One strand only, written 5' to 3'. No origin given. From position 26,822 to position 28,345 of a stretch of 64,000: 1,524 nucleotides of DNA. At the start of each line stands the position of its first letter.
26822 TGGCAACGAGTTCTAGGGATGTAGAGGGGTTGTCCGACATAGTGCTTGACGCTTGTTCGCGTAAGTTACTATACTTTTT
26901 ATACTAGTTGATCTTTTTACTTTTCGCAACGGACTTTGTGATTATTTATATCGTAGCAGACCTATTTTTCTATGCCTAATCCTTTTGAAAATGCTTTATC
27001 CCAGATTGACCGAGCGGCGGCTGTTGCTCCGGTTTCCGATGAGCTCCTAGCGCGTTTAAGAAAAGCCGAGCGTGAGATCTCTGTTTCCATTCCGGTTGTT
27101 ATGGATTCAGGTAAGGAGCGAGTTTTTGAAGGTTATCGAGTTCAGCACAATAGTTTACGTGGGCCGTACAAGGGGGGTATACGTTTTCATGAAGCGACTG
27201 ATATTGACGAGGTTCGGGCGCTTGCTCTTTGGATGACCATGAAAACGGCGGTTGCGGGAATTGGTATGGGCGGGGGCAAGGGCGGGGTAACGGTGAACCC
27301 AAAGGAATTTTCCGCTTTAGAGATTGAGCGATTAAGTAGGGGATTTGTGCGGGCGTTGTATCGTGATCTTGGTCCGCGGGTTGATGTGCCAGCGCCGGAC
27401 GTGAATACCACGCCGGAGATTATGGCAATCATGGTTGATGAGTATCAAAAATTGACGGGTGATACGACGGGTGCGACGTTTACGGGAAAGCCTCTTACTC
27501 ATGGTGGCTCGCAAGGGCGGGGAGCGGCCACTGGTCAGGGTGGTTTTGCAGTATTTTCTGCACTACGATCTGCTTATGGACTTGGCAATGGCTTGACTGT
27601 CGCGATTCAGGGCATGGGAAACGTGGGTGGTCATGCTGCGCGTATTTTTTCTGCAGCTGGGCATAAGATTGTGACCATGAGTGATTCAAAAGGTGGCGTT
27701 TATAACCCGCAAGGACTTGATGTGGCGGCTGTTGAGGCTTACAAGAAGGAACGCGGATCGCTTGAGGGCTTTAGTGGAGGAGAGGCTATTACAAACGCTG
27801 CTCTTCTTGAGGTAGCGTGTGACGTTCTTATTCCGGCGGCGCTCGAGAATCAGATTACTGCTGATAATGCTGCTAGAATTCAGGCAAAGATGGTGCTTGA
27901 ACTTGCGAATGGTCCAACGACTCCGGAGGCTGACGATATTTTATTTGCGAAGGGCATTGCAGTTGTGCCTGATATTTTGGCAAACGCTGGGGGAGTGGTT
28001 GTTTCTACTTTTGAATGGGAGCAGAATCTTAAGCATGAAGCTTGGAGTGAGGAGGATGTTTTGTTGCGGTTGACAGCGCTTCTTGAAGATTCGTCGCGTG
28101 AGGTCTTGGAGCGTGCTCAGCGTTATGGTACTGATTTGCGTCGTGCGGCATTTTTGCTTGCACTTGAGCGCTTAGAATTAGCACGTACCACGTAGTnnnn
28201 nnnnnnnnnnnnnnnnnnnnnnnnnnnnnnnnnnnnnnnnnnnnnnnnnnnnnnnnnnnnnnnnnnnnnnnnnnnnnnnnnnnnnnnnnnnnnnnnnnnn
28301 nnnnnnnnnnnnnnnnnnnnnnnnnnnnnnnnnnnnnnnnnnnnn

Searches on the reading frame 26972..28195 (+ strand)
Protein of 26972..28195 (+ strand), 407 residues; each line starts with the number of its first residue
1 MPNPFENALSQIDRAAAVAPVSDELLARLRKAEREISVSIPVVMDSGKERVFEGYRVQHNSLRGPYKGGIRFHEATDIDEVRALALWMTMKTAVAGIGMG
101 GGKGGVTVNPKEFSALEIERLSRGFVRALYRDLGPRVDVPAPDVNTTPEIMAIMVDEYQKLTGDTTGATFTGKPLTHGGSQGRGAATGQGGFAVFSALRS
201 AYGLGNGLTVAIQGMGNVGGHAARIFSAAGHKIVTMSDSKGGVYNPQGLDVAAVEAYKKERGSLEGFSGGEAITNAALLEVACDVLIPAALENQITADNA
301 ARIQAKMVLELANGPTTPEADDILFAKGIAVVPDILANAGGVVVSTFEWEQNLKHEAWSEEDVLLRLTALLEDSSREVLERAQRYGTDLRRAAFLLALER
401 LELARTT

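Call 53: search_protein_families(library=pfam, proteins=[window:26972-28195:+], max_evalue=0.00001)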
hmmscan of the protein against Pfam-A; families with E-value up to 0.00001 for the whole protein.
window:26972-28195:+ (407 aa): 2 families
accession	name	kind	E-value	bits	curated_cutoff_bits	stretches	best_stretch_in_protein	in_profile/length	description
PF00208.27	ELFV_dehydrog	-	9.8e-71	238.7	23.4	1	178-404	1-236/241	Glutamate/Leucine/Phenylalanine/Valine dehydrogenase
PF02812.23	ELFV_dehydrog_N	-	9.9e-51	171.3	25.3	1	33-160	2-129/129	Glu/Leu/Phe/Val dehydrogenase, dimerisation domain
